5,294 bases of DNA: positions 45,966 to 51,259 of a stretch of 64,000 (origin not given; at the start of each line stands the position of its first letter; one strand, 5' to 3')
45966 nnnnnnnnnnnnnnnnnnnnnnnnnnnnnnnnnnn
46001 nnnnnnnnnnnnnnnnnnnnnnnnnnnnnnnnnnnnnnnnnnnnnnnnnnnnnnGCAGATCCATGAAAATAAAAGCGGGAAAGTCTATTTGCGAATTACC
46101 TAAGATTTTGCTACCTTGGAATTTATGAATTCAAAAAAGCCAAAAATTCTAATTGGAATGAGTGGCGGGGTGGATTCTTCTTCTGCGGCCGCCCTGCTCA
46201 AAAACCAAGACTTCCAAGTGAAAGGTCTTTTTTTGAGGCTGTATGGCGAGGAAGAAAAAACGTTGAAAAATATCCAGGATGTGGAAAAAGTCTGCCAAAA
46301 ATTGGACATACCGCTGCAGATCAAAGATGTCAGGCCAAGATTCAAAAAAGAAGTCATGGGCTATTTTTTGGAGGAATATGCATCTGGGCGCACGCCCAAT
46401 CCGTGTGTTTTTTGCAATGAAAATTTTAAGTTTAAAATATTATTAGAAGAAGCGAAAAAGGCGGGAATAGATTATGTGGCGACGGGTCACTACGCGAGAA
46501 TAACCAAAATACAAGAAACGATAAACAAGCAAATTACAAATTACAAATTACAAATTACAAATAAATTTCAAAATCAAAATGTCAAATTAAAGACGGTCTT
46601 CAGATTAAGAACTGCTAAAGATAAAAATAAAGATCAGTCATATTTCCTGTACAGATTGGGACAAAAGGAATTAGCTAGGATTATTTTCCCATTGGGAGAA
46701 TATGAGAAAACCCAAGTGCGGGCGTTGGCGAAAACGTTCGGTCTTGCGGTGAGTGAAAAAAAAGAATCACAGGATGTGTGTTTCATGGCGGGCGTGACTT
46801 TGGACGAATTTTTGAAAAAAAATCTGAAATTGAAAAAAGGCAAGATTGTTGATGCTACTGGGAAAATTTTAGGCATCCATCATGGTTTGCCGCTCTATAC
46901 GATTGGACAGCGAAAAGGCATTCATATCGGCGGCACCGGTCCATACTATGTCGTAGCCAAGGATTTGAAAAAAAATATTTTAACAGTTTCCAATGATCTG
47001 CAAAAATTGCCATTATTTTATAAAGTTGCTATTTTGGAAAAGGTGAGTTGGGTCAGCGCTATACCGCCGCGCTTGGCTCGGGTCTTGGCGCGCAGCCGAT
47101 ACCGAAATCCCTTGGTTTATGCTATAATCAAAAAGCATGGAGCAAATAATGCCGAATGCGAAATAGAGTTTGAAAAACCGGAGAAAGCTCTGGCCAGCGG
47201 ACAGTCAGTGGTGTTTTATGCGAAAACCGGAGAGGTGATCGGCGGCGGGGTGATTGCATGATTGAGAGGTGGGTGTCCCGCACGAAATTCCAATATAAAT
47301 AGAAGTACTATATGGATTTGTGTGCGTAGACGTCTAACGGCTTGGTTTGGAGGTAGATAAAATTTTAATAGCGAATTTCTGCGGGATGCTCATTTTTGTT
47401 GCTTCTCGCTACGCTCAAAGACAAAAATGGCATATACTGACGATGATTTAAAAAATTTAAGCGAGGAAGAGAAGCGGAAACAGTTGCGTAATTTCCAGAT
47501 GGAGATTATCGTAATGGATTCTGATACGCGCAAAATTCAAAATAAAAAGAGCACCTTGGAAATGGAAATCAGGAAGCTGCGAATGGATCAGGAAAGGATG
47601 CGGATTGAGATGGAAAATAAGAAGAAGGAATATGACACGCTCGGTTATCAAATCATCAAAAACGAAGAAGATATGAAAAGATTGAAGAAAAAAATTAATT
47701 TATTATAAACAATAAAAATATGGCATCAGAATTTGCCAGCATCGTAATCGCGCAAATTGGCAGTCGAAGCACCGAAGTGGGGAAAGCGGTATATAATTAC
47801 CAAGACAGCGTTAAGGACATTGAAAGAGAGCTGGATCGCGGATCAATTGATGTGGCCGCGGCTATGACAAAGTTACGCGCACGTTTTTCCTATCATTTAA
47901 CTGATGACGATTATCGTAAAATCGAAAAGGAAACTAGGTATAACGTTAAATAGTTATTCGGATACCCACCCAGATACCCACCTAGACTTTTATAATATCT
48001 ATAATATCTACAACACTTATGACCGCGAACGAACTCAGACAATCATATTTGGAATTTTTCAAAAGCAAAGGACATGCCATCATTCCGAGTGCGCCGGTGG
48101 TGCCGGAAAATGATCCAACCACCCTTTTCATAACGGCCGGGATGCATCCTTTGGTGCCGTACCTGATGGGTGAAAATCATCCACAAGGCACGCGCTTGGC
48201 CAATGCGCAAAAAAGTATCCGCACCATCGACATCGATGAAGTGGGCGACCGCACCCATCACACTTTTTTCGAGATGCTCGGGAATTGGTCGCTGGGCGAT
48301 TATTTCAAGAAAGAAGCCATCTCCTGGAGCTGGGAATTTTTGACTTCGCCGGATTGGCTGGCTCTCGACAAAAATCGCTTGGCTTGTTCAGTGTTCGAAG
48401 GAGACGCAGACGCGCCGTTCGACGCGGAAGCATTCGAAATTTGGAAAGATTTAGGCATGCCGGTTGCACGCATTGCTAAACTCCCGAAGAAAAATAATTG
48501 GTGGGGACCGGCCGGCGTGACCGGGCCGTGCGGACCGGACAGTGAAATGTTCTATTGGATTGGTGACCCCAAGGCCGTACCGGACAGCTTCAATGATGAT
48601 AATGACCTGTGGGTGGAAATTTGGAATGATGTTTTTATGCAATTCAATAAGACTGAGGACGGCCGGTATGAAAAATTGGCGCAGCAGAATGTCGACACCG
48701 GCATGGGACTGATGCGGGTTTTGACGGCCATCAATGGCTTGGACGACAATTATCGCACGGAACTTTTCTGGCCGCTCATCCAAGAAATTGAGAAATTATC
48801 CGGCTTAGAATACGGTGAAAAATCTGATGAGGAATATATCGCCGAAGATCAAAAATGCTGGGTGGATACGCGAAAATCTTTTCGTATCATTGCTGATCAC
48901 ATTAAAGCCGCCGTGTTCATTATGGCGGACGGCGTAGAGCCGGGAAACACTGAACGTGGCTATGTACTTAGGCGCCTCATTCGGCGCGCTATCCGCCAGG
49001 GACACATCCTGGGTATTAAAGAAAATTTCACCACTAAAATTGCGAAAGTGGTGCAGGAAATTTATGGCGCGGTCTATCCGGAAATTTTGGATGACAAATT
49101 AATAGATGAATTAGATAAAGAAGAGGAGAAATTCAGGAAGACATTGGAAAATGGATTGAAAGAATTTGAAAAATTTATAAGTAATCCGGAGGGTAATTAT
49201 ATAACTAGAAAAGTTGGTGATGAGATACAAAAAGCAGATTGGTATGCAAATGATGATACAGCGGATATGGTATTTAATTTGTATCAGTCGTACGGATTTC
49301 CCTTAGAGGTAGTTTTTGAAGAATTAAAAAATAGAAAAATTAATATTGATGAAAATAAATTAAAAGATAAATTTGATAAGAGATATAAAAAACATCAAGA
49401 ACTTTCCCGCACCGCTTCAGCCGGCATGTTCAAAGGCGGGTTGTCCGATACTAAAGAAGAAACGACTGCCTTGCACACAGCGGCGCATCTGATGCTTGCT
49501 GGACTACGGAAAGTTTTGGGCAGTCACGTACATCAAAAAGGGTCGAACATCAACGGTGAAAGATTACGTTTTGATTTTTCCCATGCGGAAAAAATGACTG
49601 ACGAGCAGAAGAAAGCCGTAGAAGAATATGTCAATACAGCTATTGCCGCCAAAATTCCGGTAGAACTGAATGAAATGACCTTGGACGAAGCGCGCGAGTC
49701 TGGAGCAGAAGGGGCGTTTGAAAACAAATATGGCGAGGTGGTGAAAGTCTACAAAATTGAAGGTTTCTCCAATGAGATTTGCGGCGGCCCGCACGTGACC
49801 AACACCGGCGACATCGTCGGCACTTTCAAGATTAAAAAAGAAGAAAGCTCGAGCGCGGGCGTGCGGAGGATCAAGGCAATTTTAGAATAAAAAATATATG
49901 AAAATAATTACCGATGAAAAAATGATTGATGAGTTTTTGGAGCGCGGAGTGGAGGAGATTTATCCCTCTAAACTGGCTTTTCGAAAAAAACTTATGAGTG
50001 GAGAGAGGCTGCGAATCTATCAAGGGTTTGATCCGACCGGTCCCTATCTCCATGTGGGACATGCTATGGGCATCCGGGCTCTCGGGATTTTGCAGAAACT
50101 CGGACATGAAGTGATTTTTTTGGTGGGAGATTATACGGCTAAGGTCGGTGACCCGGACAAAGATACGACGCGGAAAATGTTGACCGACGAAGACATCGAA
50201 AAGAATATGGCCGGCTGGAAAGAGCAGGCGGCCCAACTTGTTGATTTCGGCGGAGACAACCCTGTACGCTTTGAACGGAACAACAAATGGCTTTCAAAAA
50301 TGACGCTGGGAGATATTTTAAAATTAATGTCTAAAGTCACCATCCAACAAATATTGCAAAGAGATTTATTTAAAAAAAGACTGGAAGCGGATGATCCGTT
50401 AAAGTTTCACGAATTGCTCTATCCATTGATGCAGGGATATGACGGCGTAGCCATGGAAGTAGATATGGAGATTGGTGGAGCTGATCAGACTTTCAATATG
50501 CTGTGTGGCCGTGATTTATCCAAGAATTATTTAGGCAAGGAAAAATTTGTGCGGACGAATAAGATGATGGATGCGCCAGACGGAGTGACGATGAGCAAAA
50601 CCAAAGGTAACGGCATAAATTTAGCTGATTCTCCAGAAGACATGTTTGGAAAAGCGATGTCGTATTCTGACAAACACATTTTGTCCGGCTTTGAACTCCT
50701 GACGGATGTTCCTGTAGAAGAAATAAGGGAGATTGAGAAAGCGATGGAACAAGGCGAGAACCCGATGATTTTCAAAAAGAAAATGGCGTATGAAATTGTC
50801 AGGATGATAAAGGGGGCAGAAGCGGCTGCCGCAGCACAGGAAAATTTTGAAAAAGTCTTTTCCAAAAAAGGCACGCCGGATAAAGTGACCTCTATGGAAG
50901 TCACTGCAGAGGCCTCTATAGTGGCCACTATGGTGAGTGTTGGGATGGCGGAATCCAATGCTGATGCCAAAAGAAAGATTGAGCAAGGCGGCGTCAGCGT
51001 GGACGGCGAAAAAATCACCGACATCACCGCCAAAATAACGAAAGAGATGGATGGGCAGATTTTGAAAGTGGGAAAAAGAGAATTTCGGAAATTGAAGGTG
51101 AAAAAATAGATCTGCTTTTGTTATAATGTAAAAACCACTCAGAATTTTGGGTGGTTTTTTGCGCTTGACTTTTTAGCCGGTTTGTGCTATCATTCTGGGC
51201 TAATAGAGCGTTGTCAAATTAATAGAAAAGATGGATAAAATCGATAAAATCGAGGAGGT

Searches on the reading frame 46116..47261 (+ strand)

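Call 71: search_protein_families(library=pfam, proteins=[window:46116-47261:+], max_evalue=0.00001)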
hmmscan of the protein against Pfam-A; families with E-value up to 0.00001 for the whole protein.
window:46116-47261:+ (381 aa): 4 families
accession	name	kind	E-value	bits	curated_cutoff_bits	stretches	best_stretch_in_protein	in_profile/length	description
PF03054.22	tRNA_Me_trans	-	1.7e-66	224.2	20.6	1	10-224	2-200/202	tRNA methyl transferase HUP domain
PF20259.3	tRNA_Me_trans_M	-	5.4e-21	74.4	27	1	231-292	2-65/66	tRNA methyl transferase PRC-barrel domain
PF20258.4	tRNA_Me_trans_C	-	2.7e-12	47.3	20.6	1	306-380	5-77/77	Aminomethyltransferase beta-barrel domain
PF02540.23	NAD_synthase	-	1.7e-07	31.1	21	0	8-76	18-85/242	NAD synthase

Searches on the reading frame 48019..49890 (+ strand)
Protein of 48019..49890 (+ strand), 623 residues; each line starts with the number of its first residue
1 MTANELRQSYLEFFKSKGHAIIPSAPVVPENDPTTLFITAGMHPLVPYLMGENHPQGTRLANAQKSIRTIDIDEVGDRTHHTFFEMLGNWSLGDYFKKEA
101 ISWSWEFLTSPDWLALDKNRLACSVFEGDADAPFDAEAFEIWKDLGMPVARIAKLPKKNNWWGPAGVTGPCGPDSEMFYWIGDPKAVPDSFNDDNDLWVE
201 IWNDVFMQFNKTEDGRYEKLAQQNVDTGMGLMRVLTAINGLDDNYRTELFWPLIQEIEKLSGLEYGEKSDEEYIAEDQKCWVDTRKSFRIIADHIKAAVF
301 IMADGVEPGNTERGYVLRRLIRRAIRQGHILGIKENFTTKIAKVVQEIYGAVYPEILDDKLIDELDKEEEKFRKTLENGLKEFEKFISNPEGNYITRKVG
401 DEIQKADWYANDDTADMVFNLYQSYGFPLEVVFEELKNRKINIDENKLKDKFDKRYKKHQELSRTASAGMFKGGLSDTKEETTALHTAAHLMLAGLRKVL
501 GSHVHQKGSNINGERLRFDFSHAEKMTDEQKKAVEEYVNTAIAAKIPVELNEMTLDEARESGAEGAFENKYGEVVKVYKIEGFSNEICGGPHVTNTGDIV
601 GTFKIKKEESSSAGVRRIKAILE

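Call 71: search_protein_families(library=pfam, proteins=[window:48019-49890:+], max_evalue=0.00001)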
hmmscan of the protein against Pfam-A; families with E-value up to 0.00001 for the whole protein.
window:48019-49890:+ (623 aa): 2 families
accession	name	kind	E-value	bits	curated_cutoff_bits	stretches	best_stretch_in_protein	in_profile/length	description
PF01411.24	tRNA-synt_2c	-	2.6e-128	429.4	30.3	1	5-466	1-435/552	tRNA synthetases class II (A)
PF07973.19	tRNA_SAD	-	6e-16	58.6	24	1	575-618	1-43/44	Threonyl and Alanyl tRNA synthetase second additional domain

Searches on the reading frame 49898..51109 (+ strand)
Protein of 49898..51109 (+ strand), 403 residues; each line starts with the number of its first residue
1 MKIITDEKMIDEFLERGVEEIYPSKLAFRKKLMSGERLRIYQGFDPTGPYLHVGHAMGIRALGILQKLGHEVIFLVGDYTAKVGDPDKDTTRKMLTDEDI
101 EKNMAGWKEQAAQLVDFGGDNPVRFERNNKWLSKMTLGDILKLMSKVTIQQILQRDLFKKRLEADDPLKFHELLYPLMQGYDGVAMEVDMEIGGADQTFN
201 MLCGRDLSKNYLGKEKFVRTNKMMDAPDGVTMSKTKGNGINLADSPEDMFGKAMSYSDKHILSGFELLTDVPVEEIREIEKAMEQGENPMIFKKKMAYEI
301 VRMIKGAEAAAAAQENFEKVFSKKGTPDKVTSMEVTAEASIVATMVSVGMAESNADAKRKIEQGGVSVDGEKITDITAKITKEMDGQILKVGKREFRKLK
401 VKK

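Call 71: search_protein_families(library=pfam, proteins=[window:49898-51109:+], max_evalue=0.00001)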
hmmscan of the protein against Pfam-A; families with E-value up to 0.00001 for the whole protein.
window:49898-51109:+ (403 aa): 2 families
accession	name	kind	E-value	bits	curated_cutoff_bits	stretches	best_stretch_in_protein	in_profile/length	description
PF00579.31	tRNA-synt_1b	-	1.6e-67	228.4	21.1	1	35-322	3-292/292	tRNA synthetases class I (W and Y)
PF22421.1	SYY_C-terminal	-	1.8e-09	37.8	27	1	328-395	7-79/83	Tyrosine--tRNA ligase SYY-like C-terminal domain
